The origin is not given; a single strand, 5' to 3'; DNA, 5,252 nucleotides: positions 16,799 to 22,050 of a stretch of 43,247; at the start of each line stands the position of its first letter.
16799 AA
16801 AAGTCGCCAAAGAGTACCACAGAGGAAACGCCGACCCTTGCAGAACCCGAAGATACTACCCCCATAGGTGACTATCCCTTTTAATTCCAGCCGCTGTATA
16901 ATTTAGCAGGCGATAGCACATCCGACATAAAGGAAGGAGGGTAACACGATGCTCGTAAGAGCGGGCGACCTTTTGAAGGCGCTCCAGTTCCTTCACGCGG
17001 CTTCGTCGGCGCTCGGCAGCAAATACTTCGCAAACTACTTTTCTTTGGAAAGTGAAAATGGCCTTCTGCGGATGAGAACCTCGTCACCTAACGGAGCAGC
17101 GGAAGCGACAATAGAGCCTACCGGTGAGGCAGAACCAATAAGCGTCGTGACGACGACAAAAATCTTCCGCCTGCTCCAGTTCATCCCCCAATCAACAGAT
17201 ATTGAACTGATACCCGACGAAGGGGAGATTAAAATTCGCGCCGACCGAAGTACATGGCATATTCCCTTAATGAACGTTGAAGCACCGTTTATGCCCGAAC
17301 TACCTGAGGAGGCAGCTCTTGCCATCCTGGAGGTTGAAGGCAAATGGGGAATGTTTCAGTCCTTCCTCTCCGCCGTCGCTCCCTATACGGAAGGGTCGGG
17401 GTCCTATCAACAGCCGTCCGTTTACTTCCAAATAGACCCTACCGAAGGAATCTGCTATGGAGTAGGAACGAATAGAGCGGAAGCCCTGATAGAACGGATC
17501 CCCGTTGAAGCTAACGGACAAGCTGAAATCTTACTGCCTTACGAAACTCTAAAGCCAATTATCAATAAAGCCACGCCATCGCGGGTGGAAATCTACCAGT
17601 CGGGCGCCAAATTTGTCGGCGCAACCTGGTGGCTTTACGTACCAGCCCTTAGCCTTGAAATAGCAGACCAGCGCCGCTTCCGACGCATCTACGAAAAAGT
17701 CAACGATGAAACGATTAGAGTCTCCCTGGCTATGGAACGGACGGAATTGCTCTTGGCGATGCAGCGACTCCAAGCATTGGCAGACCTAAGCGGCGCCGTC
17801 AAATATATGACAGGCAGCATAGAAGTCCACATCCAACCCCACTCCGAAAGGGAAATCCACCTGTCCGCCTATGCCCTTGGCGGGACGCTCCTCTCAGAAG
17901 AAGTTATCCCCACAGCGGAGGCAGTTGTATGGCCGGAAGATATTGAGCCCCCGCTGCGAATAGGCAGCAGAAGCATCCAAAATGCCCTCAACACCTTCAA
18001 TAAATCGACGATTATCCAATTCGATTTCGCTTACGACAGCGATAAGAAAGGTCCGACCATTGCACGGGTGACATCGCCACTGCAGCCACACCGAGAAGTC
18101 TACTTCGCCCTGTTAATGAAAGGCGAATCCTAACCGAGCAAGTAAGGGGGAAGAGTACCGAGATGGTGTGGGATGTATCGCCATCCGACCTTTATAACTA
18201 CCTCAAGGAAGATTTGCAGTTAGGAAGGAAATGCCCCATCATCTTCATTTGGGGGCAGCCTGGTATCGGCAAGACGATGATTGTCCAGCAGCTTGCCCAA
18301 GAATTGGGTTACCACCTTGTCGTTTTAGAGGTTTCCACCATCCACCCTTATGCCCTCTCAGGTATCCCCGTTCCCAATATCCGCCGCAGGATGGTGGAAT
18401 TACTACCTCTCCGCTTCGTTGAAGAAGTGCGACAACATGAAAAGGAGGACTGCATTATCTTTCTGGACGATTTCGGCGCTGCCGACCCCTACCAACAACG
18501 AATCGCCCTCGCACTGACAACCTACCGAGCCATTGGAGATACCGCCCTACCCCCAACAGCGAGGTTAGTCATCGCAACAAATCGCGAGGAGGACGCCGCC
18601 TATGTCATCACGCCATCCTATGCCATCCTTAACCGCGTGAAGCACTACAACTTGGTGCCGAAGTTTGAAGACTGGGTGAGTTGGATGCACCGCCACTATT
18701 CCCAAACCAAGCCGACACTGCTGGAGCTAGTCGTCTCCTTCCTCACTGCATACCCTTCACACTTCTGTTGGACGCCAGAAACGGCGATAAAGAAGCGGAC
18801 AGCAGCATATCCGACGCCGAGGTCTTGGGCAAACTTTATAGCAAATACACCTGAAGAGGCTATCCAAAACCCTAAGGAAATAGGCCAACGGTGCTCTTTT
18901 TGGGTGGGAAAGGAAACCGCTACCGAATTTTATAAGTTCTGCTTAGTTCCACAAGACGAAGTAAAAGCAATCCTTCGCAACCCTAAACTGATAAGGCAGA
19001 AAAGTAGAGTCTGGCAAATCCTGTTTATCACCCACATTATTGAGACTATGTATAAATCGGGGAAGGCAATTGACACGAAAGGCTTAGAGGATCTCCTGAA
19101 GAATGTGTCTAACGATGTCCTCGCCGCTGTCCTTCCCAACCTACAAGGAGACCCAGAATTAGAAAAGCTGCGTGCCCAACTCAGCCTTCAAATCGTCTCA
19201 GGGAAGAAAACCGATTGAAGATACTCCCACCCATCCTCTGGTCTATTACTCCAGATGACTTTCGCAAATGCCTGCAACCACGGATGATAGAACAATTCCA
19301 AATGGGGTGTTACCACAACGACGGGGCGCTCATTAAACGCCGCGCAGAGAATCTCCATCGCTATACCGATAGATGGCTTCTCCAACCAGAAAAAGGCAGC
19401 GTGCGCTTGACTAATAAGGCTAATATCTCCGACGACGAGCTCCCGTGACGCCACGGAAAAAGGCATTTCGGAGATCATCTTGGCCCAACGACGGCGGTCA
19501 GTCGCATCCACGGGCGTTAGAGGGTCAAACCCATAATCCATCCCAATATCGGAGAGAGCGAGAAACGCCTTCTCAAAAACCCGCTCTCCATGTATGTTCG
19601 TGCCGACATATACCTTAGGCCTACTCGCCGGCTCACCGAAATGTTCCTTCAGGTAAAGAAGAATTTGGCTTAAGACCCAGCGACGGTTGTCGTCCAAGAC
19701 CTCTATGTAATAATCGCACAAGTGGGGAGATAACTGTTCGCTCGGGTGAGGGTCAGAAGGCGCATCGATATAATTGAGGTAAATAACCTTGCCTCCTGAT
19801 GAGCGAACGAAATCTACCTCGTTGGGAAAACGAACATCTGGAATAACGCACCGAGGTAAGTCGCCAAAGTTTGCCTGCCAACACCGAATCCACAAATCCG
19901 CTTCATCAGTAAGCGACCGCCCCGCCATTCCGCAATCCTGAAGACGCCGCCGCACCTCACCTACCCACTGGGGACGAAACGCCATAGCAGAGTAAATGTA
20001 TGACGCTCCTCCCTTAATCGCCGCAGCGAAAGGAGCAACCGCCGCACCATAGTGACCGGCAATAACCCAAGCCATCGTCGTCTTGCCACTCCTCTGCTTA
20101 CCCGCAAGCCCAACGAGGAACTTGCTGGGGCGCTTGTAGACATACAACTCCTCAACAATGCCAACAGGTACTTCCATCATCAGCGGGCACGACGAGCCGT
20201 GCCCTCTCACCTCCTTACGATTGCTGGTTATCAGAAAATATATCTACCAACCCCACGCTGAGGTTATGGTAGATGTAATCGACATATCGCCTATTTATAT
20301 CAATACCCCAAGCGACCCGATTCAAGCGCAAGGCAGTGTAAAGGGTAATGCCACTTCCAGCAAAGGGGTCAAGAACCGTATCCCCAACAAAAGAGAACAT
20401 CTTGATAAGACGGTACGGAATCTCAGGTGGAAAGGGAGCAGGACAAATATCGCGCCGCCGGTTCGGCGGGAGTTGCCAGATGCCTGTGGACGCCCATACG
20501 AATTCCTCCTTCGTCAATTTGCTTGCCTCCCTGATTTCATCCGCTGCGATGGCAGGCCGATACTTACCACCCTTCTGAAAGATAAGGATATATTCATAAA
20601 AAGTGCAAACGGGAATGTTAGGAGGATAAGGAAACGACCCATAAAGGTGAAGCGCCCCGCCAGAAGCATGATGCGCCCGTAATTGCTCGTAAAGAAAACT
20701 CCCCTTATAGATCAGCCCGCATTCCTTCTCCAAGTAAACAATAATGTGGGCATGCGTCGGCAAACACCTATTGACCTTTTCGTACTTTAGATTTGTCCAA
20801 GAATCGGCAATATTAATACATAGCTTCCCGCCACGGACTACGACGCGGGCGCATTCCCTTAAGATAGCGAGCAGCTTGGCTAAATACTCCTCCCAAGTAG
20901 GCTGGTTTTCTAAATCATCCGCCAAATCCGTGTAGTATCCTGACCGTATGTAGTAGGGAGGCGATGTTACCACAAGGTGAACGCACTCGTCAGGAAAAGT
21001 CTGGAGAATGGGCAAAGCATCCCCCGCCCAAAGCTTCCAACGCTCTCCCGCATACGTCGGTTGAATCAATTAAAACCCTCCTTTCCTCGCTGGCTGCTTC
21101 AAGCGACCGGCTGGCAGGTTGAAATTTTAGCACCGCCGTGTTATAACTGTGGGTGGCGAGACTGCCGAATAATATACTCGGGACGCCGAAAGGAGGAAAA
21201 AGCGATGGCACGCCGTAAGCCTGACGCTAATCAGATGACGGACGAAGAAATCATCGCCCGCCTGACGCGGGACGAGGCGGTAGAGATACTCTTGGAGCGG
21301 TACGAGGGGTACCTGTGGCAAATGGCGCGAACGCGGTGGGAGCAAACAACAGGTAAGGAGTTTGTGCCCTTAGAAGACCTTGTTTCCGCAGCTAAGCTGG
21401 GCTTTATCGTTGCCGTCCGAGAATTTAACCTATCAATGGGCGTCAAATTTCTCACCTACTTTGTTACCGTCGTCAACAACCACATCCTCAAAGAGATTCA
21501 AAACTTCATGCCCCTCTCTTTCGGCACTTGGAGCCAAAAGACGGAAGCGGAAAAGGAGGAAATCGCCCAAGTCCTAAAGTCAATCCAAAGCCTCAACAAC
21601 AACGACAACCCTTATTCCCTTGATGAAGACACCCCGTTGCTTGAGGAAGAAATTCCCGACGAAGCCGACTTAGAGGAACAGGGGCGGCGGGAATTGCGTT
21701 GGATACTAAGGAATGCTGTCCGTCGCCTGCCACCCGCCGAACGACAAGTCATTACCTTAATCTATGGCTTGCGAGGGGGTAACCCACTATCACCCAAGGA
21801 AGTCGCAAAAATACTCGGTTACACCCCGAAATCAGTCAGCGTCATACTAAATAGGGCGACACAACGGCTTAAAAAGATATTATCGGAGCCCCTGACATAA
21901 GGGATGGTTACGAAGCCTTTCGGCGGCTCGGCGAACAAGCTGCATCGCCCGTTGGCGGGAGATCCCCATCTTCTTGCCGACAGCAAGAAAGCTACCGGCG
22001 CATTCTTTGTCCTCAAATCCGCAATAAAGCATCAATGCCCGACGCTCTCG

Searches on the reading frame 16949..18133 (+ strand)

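Call 8: search_protein_families(library=pfam, proteins=[window:16949-18133:+], max_evalue=0.01)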
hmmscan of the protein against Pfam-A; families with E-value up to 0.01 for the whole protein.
window:16949-18133:+ (394 aa): 0 families

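Call 9: search_protein_families(library=phrogs, proteins=[window:16949-18133:+], max_evalue=0.001)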
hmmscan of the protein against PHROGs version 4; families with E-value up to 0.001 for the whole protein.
window:16949-18133:+ (394 aa): 1 family
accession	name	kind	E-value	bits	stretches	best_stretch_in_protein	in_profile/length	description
phrog_947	-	DNA, RNA and nucleotide metabolism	1.5e-13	51.4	1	3-285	7-281/368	DNA polymerase processivity factor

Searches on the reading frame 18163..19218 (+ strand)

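Call 8: search_protein_families(library=pfam, proteins=[window:18163-19218:+], max_evalue=0.01)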
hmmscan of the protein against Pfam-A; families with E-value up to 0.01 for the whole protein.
window:18163-19218:+ (351 aa): 7 families
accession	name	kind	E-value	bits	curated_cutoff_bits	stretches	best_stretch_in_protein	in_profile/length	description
PF00004.35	AAA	-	1.1e-08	36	21.2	1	28-118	2-88/131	ATPase family associated with various cellular activities (AAA)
PF13191.12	AAA_16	-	4.7e-07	30.9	32.6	1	17-62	18-63/167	AAA ATPase domain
PF20720.3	nSTAND3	-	0.00016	21.9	27.2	1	22-104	15-74/155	Novel STAND NTPase 3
PF13401.12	AAA_22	-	0.00022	22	27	1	23-55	4-39/130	AAA domain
PF07728.20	AAA_5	-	0.001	19.5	22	1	27-115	2-86/139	AAA domain (dynein-related subfamily)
PF13671.12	AAA_33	-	0.006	17.3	27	0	27-76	2-36/143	AAA domain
PF00910.28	RNA_helicase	-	0.0066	17.4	21.5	0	27-52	1-26/105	RNA helicase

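Call 9: search_protein_families(library=phrogs, proteins=[window:18163-19218:+], max_evalue=0.001)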
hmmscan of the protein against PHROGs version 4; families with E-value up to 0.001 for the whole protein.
window:18163-19218:+ (351 aa): 5 families
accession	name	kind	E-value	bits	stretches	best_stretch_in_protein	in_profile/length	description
phrog_1297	-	other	1.6e-43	150.1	1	6-317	10-318/356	ATPase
phrog_16335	-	other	1.9e-11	44.7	1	12-172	17-175/267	ATPase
phrog_3757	-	unknown function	2.1e-06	28.4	1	27-74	129-175/367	-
phrog_249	-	moron, auxiliary metabolic gene and host takeover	3.2e-05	24.4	1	27-55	130-158/380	porphyrin biosynthesis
phrog_168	-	DNA, RNA and nucleotide metabolism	0.00024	21.9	1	22-112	40-117/314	clamp loader of DNA polymerase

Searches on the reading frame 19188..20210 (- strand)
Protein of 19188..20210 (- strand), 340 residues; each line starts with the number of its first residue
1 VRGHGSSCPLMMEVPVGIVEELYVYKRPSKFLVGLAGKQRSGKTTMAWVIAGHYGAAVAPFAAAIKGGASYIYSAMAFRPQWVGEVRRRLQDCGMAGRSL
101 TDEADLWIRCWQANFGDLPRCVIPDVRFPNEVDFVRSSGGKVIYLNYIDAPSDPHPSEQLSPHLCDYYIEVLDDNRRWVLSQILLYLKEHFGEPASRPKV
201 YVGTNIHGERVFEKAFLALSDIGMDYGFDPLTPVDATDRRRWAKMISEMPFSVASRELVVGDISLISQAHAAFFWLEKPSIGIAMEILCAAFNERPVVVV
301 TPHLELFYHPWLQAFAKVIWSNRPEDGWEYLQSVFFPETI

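Call 17: search_protein_families(library=pfam, proteins=[window:19188-20210:-], max_evalue=0.01)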
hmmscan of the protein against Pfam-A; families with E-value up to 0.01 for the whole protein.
window:19188-20210:- (340 aa): 1 family
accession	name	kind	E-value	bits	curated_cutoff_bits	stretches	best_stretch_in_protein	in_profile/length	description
PF21448.3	DNMK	-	1.1e-07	32.1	27.1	1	106-159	150-209/232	Deoxynucleotide monophosphate kinase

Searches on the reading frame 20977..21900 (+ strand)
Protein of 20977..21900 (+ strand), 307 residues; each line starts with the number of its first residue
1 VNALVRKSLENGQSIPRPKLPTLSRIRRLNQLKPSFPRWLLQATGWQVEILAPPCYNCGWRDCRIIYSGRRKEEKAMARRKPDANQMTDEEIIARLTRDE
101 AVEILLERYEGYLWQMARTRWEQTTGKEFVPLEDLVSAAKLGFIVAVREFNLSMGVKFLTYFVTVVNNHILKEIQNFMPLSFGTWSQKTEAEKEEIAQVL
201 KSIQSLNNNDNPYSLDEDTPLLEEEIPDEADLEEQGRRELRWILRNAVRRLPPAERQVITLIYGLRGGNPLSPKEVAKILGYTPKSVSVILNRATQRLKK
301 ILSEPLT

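Call 8: search_protein_families(library=pfam, proteins=[window:20977-21900:+], max_evalue=0.01)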
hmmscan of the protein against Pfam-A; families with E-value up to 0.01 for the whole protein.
window:20977-21900:+ (307 aa): 4 families
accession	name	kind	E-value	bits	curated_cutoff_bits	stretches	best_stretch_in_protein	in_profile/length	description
PF04545.22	Sigma70_r4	-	2.8e-09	36.8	24.1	1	249-300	3-50/50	Sigma-70, region 4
PF04542.20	Sigma70_r2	-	5.6e-07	29.7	24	1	105-174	1-65/71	Sigma-70 region 2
PF08281.18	Sigma70_r4_2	-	9.7e-06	25.6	25.7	1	243-298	3-54/54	Sigma-70, region 4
PF12802.13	MarR_2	-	0.00051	20.6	27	1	251-296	3-46/61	MarR family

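Call 9: search_protein_families(library=phrogs, proteins=[window:20977-21900:+], max_evalue=0.001)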
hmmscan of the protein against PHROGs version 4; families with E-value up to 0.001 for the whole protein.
window:20977-21900:+ (307 aa): 2 families
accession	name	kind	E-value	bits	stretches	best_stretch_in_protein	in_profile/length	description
phrog_351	-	transcription regulation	8.4e-31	108.4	1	69-304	470-728/928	RNA polymerase sigma factor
phrog_1740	-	transcription regulation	3.3e-08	33.5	1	72-303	22-217/567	RNA polymerase sigma factor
